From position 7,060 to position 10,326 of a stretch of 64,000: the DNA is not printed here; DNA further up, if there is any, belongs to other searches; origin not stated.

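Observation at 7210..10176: Single 988-aa FAAL - carrier protein - SGNH fusion next to tRNA-Leu: a self-contained load/carry/transfer enzyme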

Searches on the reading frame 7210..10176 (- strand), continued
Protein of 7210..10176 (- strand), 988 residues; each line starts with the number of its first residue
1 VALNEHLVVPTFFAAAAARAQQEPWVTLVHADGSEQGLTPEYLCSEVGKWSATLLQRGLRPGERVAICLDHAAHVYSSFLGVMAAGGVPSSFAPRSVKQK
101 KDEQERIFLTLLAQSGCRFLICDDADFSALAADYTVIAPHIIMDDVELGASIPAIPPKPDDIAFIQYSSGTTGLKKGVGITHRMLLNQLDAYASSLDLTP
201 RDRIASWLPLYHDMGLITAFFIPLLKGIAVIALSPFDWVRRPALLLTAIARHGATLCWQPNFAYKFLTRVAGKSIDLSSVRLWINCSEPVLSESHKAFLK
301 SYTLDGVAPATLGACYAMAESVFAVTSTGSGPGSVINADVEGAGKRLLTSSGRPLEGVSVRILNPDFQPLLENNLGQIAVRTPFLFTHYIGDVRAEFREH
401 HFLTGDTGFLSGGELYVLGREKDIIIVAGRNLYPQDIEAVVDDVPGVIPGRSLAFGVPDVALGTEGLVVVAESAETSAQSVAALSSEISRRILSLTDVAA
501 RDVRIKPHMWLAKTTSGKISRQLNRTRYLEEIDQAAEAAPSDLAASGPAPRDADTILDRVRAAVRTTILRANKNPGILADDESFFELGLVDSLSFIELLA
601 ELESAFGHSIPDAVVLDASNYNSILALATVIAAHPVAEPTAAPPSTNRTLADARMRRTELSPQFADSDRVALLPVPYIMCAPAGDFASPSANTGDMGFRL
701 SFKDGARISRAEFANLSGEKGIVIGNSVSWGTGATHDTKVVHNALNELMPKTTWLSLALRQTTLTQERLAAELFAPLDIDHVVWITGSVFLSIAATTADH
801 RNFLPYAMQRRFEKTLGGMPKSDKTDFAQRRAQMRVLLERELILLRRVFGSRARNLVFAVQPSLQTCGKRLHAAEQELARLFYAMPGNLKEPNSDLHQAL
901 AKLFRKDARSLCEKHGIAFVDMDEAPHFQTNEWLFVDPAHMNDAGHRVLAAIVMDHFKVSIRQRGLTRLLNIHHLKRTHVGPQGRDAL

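Call 61: predict_structure(alignment_id=A1)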
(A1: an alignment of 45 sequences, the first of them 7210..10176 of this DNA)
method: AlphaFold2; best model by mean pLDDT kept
length: 988 residues; sequences in the alignment: 45
mean_pLDDT: 86.3   pTM: 0.60
mean pLDDT of the five models: 86.3, 85.6, 83.9, 83.3, 82.6
residues with pLDDT >= 90: 551; 70-90: 317; 50-70: 96; < 50: 24
segments of 3 or more residues with pLDDT < 50: 542-547, 639-645, 984-988
pLDDT, mean of each block of 10 residues (from residue 1): 70 91 94 95 94 92 94 95 95 82 88 91 95 94 66 74 81 70 93 95 95 91 96 92 95 96 87 88 92 91 95 92 92 83 78 96 93 93 74 71 93 93 81 88 90 89 83 91 90 86 92 74 91 80 48 75 87 79 82 79 83 78 92 66 54 84 90 83 92 95 96 95 97 97 97 97 94 95 94 78 71 61 71 91 95 94 90 93 73 75 94 97 93 94 98 92 78 66 47
secondary structure, 60 per line:
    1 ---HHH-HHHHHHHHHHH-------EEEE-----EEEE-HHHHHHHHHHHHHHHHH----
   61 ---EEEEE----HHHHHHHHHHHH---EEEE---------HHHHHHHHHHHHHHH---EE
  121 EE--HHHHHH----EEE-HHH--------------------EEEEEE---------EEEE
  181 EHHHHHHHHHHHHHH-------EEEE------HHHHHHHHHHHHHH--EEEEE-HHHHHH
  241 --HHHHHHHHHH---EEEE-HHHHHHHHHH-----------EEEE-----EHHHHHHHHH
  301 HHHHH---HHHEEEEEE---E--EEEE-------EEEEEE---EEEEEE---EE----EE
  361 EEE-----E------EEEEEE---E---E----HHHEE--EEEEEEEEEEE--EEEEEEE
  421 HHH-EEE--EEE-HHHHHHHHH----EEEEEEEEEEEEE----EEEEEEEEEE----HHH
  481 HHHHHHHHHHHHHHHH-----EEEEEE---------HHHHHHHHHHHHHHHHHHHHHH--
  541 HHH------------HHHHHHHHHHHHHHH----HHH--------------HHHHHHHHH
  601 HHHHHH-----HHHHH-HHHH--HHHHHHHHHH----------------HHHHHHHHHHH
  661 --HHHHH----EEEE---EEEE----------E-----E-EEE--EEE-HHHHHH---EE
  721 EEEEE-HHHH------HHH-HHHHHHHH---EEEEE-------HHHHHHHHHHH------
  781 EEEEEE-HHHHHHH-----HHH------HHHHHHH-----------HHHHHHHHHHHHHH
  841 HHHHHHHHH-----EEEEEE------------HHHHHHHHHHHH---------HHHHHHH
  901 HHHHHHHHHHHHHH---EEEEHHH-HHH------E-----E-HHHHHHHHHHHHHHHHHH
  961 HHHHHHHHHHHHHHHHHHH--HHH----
elements in order (helices of 4 or more, strands of 3 or more residues): H8-18 E26-29 E35-38 H40-56 E64-68 H73-84 E88-91 H101-115 E119-122 H125-130 E135-137 E162-167 E177-181 H182-195 E203-206 H213-226 E229-233 H235-240 H243-252 E256-259 H261-270 E282-285 H292-305 E312-317 E324-327 E335-340 E344-349 E359-363 E376-381 E401-411 E414-420 E425-427 E430-432 H434-442 E447-459 E464-473 H478-496 E502-507 H517-538 H556-570 H592-606 H612-616 H618-621 H624-633 H650-660 H663-667 E672-675 E679-682 E701-703 E706-708 H710-715 E719-725 H727-730 H741-748 E752-756 H764-774 E781-786 H788-794 H809-815 H827-849 E855-860 H873-884 H894-914 E918-921 H943-979
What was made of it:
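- On Acyl/peptidyl carrier protein: The model shows a helical bundle (call 61).
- The full-length model gives no reliable inter-domain geometry (pTM 0.60, call 61).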

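Call 64: search_protein_families(library=ncbifam, proteins=[L002:7976-8926:+, L003:13072-13857:+, L003:9241-10017:+, L005:3470-4498:+, L004:3001-4188:-, L005:8679-10004:+], max_evalue=0.00001)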
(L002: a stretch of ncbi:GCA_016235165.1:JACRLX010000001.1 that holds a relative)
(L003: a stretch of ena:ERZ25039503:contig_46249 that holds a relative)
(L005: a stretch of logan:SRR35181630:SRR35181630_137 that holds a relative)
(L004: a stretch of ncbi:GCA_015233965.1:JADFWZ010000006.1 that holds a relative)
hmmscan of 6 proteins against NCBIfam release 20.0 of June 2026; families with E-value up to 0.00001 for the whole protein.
L002:7976-8926:+ (316 aa): 10 families
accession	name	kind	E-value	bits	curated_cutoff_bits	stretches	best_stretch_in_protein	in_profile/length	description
TIGR04317.1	W_rSAM_matur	equivalog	2.2e-14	53.3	380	1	24-169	3-141/349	tungsten cofactor oxidoreductase radical SAM maturase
TIGR04311.1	rSAM_Geo_metal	subfamily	1.3e-11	44.2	400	1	24-150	2-127/423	radical SAM/SPASM family putative metalloenzyme maturase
TIGR02668.1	moaA_archaeal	equivalog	1.6e-10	40.4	325.25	1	25-166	10-145/303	GTP 3',8-cyclase MoaA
TIGR04278.1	viperin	exception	1.8e-10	40.4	450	1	20-146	54-177/347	antiviral radical SAM protein viperin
TIGR02666.1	moaA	equivalog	2e-10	40.2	284.05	1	26-153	11-140/336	GTP 3',8-cyclase MoaA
NF001199.0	PRK00164.2-1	equivalog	2.2e-08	33.6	231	1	26-166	13-147/308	GTP 3',8-cyclase MoaA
NF033640.1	N_Twi_rSAM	subfamily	5.7e-08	32.2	170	0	247-313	5-70/398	twitch domain-containing radical SAM protein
TIGR02109.1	PQQ_syn_pqqE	equivalog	6.4e-08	31.9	381.35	1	22-152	4-130/358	pyrroloquinoline quinone biosynthesis protein PqqE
TIGR04133.1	rSAM_w_lipo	hypoth_equivalog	2.7e-07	29.9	425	0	245-315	259-324/350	TIGR04133 family radical SAM/SPASM protein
TIGR04250.1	SCM_rSAM_ScmE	equivalog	9.6e-06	24.7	400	0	23-85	1-62/358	SynChlorMet cassette radical SAM/SPASM protein ScmE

L003:13072-13857:+ (261 aa): 0 families

L003:9241-10017:+ (258 aa): 1 family
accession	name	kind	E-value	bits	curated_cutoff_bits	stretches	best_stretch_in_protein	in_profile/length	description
TIGR01444.1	fkbM_fam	subfamily_domain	2.7e-27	96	37.7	1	63-203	1-134/143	FkbM family methyltransferase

L005:3470-4498:+ (342 aa): 25 families
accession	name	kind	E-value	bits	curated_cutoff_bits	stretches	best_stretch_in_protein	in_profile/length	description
TIGR04311.1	rSAM_Geo_metal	subfamily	4.3e-24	85.3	400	1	62-224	1-161/423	radical SAM/SPASM family putative metalloenzyme maturase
TIGR04317.1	W_rSAM_matur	equivalog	4.6e-23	81.9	380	1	66-218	6-154/349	tungsten cofactor oxidoreductase radical SAM maturase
NF033640.1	N_Twi_rSAM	subfamily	2.3e-18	66.5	170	1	268-337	3-70/398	twitch domain-containing radical SAM protein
TIGR02668.1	moaA_archaeal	equivalog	8.2e-16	57.8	325.25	1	66-206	12-146/303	GTP 3',8-cyclase MoaA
TIGR02666.1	moaA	equivalog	8.5e-16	57.8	284.05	1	68-207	14-154/336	GTP 3',8-cyclase MoaA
TIGR04321.1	spiroSPASM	subfamily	1.1e-15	57.3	250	1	43-336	212-502/510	spiro-SPASM protein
NF001199.0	PRK00164.2-1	equivalog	1.1e-14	54.3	231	1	66-206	14-148/308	GTP 3',8-cyclase MoaA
NF050035.1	rSAM_WgK_link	exception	6.7e-12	45.1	650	1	57-200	2-140/367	radical SAM/SPASM peptide maturase WgkB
TIGR04055.1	rSAM_NirJ2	equivalog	4.8e-11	42.8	500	1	69-188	5-117/326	putative heme d1 biosynthesis radical SAM protein NirJ2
TIGR04347.1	pseudo_SAM_Halo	equivalog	1.4e-10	41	525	1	69-180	43-148/390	TIGR04347 family pseudo-SAM/SPASM protein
TIGR02109.1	PQQ_syn_pqqE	equivalog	1.5e-10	40.6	381.35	1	61-183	4-120/358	pyrroloquinoline quinone biosynthesis protein PqqE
TIGR04546.1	rSAM_ahbC_deAc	equivalog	1.2e-09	37.4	650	1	69-181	44-150/390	12,18-didecarboxysiroheme deacetylase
NF045574.1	sacti_mat_StsB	exception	1.3e-09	37.4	625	0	71-188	103-213/466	StsB family radical SAM/SPASM domain sactipeptide maturase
NF045702.1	rSAM_GDGT_ether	equivalog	1e-08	34.3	450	1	67-184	89-206/486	tetraether lipid synthase Tes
NF038283.1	viperin_w_prok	equivalog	1.4e-08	34.2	180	1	71-184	9-122/281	viperin family antiviral radical SAM protein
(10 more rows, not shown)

L004:3001-4188:- (395 aa): 0 families

L005:8679-10004:+ (441 aa): 12 families
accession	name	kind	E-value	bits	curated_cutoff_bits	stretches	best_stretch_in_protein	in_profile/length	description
TIGR02917.1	PEP_TPR_lipo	equivalog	3.1e-25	88.2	312.2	2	220-411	610-801/899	XrtA/PEP-CTERM system TPR-repeat protein PrsT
NF040959.1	MamA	equivalog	8.9e-21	74.3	200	1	285-416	43-175/204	magnetosome protein MamA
NF033762.1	social_mot_Tgl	equivalog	4.1e-16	59.1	225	1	226-405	46-229/252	social motility TPR repeat lipoprotein Tgl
TIGR02521.1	type_IV_pilW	equivalog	1.1e-13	51.3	154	0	312-408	29-127/234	type IV pilus biogenesis/stability protein PilW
NF002725.1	PRK02603.1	equivalog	8.6e-12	45.4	143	0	314-368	73-127/173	photosystem I assembly protein Ycf3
TIGR03939.1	PGA_TPR_OMP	equivalog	4.7e-09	35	366.65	0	27-148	80-201/800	poly-beta-1,6 N-acetyl-D-glucosamine export porin PgaA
NF008520.0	PRK11447.1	equivalog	2.6e-08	32.2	858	0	228-277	286-335/1157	cellulose synthase complex outer membrane protein BcsC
NF033758.1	gliding_GltE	equivalog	6.3e-08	32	225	0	258-346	99-187/411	adventurous gliding motility TPR repeat lipoprotein GltE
NF052415.1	T3SS_chap_SctY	equivalog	1.6e-07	31.8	70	0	218-300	13-91/106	type III secretion apparatus assembly chaperone SctY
NF033920.0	C39_PA2778_fam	equivalog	7.4e-07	28.8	150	0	219-300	164-245/255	PA2778 family cysteine peptidase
NF008391.2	PRK11189.1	equivalog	3.5e-06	26.7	250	0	309-361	95-147/297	lipoprotein NlpI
NF008757.0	PRK11788.1-5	equivalog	4.2e-06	26.1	363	0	27-172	175-315/388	lipopolysaccharide assembly protein LapB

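Call 65: find_encoding_contigs(protein=P0005, flank=8000, max_places=1)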
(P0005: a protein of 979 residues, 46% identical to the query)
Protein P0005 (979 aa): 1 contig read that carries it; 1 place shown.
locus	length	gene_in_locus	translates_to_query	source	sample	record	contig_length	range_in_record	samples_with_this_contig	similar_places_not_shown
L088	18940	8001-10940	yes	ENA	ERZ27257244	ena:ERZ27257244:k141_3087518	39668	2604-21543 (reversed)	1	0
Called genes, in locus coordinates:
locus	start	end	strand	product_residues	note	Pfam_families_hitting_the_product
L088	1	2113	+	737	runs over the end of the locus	PF19312:NtrY_N (weak), PF00672:HAMP, PF08448:PAS_4, PF00512:HisKA, PF02518:HATPase_c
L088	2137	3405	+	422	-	PF00072:Response_reg, PF00158:Sigma54_activat (faint), PF14532:Sigma54_activ_2, PF25601:AAA_lid_14, PF02954:HTH_8 (weak)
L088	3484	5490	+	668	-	PF00456:Transketolase_N, PF13292:DXP_synthase_N (faint), PF00676:E1_dh, PF02779:Transket_pyr, PF02780:Transketolase_C, PF22613:Transketolase_C_1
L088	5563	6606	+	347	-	PF00044:Gp_dh_N, PF02800:Gp_dh_C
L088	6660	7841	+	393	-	PF00162:PGK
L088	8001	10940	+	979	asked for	PF00501:AMP-binding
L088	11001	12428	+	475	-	PF00224:PK, PF02887:PK_C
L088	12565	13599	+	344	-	PF00274:Glycolytic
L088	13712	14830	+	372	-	PF02492:cobW, PF07683:CobW_C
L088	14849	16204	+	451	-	PF01979:Amidohydro_1, PF07969:Amidohydro_3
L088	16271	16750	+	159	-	PF02311:AraC_binding, PF07883:Cupin_2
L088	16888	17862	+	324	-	PF03401:TctC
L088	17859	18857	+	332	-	PF03401:TctC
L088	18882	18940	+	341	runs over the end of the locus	PF03009:GDPD, PF13653:GDPD_2 (weak)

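Call 66: find_encoding_contigs(protein=P0003, flank=8000, max_places=1)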
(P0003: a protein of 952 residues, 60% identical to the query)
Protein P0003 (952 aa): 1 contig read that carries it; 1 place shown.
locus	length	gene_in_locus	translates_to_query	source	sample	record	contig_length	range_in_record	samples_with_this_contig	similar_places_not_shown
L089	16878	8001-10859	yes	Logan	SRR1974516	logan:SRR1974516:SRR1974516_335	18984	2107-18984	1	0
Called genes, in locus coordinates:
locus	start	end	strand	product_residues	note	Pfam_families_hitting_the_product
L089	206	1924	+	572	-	PF00682:HMGL-like, PF22617:HCS_D2, PF08502:LeuA_dimer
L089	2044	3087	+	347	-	PF06723:MreB_Mbl, PF00022:Actin, PF25216:Volactin (faint), PF11104:PilM_2 (faint), PF00012:HSP70, PF14450:FtsA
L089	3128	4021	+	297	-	PF04085:MreC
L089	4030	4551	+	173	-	PF04093:MreD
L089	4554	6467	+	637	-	PF03717:PBP_dimer, PF00905:Transpeptidase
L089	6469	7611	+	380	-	PF01098:FTSW_RODA_SPOVE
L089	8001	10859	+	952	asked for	PF00501:AMP-binding, PF00550:PP-binding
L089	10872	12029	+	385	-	PF00144:Beta-lactamase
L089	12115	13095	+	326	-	PF03069:FmdA_AmdA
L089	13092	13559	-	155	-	PF12844:HTH_19, PF13560:HTH_31, PF01381:HTH_3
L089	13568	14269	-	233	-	-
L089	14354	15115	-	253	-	-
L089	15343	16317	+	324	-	PF01544:CorA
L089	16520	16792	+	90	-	-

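Call 67: find_encoding_contigs(protein=P0042, flank=10000, max_places=1)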
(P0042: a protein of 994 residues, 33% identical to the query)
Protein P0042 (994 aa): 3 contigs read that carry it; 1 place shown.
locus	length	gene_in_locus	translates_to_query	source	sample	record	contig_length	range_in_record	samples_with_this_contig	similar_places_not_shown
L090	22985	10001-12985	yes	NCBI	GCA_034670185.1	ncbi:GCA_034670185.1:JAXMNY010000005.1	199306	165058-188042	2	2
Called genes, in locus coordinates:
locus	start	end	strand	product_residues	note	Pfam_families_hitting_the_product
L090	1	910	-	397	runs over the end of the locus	-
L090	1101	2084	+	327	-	PF04055:Radical_SAM, PF13186:SPASM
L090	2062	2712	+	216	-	PF25084:LbH_EIF2B (faint), PF25087:GMPPB_C (weak), PF00132:Hexapep, PF14602:Hexapep_2 (weak)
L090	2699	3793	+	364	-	PF00155:Aminotran_1_2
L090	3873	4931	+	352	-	PF01408:GFO_IDH_MocA, PF22725:GFO_IDH_MocA_C3, PF02894:GFO_IDH_MocA_C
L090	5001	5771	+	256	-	PF03328:HpcH_HpaI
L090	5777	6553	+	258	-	PF02348:CTP_transf_3, PF12804:NTP_transf_3 (weak)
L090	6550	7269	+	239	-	PF00106:adh_short, PF23441:SDR (faint), PF01370:Epimerase (weak), PF08659:KR (faint), PF13561:adh_short_C2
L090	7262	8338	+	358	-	PF01761:DHQ_synthase, PF24621:DHQS_C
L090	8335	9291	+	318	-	PF00389:2-Hacid_dh, PF02826:2-Hacid_dh_C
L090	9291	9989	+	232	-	PF01182:Glucosamine_iso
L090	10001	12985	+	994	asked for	PF00501:AMP-binding, PF13472:Lipase_GDSL_2 (faint), PF23024:AMP-dom_DIP2-like (faint)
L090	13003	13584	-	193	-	PF00588:SpoU_methylase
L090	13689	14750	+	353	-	PF06089:Asparaginase_II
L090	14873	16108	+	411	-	PF00413:Peptidase_M10, PF00353:HemolysinCabind (weak)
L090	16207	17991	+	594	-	PF01336:tRNA_anti-codon, PF00152:tRNA-synt_2, PF02938:GAD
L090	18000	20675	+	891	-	PF13632:Glyco_trans_2_3 (faint), PF13506:Glyco_transf_21 (faint), PF00535:Glycos_transf_2, PF10111:Glyco_tranf_2_2, PF00535:Glycos_transf_2, PF13641:Glyco_tranf_2_3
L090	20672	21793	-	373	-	PF01551:Peptidase_M23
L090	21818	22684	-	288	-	PF00483:NTP_transferase, PF12804:NTP_transf_3 (weak)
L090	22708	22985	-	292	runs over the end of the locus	PF01370:Epimerase, PF04321:RmlD_sub_bind, PF07993:NAD_binding_4 (faint), PF02719:Polysacc_synt_2 (weak), PF16363:GDP_Man_Dehyd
